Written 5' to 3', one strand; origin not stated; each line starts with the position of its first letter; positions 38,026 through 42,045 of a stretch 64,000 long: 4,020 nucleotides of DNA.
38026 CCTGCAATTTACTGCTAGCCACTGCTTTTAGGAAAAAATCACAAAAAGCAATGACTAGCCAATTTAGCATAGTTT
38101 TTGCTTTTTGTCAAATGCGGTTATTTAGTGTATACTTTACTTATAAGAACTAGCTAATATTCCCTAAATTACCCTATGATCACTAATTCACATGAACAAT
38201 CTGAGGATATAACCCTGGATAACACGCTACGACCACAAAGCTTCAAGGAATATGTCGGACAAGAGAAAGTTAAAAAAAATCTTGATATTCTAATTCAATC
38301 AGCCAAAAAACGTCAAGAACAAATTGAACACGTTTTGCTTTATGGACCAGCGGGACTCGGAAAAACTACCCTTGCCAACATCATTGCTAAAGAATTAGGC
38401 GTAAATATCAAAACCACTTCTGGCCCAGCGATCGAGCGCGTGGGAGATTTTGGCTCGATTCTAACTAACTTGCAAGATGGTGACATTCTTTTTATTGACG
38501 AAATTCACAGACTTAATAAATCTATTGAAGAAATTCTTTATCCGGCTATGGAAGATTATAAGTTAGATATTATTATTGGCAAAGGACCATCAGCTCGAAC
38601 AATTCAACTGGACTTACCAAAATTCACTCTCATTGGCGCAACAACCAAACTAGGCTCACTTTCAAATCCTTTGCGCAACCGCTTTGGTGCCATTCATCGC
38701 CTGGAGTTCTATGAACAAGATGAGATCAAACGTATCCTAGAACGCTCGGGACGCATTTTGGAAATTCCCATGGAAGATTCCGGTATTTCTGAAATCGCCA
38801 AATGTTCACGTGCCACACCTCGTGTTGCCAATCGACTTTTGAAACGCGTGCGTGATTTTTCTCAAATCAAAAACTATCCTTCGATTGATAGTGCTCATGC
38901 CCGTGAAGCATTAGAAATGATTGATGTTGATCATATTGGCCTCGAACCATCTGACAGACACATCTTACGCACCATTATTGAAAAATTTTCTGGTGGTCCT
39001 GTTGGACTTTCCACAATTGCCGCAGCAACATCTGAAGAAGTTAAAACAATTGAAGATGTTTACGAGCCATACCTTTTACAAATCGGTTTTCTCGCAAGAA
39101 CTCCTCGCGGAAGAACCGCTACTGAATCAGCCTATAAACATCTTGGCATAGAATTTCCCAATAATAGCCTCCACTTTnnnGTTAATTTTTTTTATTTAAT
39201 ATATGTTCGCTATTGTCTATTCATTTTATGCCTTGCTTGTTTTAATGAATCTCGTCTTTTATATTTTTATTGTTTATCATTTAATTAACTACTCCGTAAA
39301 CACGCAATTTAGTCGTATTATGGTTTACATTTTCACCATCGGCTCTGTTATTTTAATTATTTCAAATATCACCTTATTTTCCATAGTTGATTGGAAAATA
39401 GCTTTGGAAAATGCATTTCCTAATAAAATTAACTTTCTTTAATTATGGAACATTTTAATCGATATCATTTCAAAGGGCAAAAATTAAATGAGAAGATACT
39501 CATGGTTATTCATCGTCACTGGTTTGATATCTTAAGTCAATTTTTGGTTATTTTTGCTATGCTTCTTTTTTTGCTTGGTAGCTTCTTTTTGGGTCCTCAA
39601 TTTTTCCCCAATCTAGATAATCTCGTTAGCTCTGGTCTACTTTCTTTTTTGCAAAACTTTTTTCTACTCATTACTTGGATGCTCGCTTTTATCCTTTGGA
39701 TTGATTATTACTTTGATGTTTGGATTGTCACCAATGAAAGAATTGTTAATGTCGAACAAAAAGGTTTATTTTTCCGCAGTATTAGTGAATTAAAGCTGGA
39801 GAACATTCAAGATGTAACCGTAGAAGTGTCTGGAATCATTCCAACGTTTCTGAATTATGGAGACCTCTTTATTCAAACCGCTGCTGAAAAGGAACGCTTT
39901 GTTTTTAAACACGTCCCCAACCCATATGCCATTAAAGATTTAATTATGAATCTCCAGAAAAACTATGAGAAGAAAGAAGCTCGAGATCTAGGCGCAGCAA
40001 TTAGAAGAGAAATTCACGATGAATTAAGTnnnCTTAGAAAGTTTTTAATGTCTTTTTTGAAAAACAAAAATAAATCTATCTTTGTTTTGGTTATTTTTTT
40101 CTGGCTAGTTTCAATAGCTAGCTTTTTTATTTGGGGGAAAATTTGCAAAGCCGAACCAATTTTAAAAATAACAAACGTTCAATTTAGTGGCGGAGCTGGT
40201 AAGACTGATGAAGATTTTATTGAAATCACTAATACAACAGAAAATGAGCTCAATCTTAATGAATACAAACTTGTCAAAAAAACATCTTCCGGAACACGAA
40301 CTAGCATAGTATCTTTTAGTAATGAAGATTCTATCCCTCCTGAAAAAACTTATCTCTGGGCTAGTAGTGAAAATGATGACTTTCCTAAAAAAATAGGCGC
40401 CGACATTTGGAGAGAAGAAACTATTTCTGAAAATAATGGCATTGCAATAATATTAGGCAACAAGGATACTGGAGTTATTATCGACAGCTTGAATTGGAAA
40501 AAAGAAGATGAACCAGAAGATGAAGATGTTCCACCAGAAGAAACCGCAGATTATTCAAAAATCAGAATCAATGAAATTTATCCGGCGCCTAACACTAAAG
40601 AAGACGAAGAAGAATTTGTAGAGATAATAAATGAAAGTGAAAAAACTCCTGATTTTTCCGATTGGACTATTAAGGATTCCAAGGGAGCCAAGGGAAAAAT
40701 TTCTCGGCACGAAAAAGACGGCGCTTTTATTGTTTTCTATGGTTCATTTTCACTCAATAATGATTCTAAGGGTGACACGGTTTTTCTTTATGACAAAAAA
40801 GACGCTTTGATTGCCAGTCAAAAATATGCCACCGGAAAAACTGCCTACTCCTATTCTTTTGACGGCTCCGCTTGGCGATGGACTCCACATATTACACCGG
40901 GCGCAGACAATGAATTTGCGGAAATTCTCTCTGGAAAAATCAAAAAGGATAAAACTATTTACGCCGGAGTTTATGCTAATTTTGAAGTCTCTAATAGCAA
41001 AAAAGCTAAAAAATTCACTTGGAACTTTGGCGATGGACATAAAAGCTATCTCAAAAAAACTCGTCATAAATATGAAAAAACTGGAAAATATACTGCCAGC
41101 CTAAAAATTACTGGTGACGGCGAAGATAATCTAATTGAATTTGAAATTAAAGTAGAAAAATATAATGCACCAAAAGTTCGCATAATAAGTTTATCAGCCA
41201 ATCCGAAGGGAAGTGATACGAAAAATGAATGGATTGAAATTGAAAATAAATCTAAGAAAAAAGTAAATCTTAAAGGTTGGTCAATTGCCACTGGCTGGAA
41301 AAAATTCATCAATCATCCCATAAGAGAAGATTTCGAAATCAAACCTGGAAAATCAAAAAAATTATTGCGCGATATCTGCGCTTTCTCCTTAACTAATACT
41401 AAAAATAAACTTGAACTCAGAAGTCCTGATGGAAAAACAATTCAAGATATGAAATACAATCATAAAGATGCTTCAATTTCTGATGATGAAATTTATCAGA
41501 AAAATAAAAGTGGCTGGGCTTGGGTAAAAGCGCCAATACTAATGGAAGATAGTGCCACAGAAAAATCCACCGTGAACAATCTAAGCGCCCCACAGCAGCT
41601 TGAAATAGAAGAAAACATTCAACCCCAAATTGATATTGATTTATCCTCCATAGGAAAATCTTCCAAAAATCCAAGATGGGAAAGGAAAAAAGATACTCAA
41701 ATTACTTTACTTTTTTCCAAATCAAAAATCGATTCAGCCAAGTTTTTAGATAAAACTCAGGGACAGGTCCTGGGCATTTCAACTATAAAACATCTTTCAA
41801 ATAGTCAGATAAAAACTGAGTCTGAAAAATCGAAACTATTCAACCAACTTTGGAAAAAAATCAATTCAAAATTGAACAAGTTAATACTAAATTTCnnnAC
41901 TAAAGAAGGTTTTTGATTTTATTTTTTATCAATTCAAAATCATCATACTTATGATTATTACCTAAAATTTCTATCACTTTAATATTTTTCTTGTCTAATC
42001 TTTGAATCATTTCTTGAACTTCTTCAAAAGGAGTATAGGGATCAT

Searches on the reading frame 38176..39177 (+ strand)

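Call 15: search_protein_families(library=pfam, proteins=[window:38176-39177:+], max_evalue=0.0001)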
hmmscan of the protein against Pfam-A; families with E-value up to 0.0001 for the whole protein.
window:38176-39177:+ (334 aa): 10 families
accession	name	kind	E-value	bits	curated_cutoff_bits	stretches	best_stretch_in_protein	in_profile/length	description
PF05496.18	RuvB_N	-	1.2e-78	262.8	27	1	18-176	1-159/159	Holliday junction DNA helicase RuvB P-loop domain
PF17864.7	AAA_lid_4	-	1.2e-25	89.5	27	1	179-252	1-74/74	RuvB AAA lid domain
PF05491.19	RuvB_C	-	2.7e-25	88.5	24.7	1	254-323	2-71/72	RuvB C-terminal winged helix domain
PF00004.35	AAA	-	4.6e-20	72.8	21.2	1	53-173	1-126/131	ATPase family associated with various cellular activities (AAA)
PF07728.20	AAA_5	-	5.1e-11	43.2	22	1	52-170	1-139/139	AAA domain (dynein-related subfamily)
PF06068.19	TIP49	-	5.5e-07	29.5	23.8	1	5-80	4-80/347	TIP49 P-loop domain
PF13191.12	AAA_16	-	1.5e-05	26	32.6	1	27-77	3-51/167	AAA ATPase domain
PF00931.28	NB-ARC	-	2.9e-05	23.9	23.5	0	43-73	12-41/248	NB-ARC domain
PF13173.12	AAA_14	-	6.8e-05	23.3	27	0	53-134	5-95/129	AAA domain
PF00158.32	Sigma54_activat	-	9e-05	22.7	20.2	0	34-73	6-45/168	Sigma-54 interaction domain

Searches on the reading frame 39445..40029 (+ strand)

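Call 15: search_protein_families(library=pfam, proteins=[window:39445-40029:+], max_evalue=0.0001)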
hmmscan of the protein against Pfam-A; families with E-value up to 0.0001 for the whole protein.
window:39445-40029:+ (195 aa): 1 family
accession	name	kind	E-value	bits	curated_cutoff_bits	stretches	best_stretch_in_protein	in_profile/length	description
PF03703.20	bPH_2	-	2.1e-08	34.7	22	1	90-167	3-78/78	Bacterial PH domain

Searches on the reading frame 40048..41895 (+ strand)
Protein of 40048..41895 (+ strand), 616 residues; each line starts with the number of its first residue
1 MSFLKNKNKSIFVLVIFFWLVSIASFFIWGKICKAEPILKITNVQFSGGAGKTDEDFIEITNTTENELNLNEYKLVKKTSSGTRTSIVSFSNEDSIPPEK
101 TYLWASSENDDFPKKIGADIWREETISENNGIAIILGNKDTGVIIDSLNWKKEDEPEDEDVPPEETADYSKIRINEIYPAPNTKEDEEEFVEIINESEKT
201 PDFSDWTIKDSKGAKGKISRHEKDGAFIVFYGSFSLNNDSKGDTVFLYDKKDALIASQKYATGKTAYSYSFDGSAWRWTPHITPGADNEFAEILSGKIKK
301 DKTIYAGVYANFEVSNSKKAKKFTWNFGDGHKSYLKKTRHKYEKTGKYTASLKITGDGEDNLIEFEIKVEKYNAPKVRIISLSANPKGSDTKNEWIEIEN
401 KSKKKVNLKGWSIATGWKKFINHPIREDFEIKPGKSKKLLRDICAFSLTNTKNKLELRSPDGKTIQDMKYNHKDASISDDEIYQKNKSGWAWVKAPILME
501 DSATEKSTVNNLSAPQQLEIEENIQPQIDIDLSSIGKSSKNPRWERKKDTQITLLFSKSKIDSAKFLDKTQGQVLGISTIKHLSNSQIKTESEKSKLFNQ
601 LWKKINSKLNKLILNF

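Call 15: search_protein_families(library=pfam, proteins=[window:40048-41895:+], max_evalue=0.0001)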
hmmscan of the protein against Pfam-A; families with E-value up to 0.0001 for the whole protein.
window:40048-41895:+ (616 aa): 3 families
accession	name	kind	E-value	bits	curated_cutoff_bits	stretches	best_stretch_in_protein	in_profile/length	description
PF00932.25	LTD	-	1.6e-32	112.5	34.3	3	167-260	3-107/109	Lamin Tail Domain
PF18911.6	PKD_4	-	1.5e-11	44.6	27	1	298-360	8-75/85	PKD domain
PF00801.26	PKD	-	6.1e-05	23.4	23.5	0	312-356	19-67/80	PKD domain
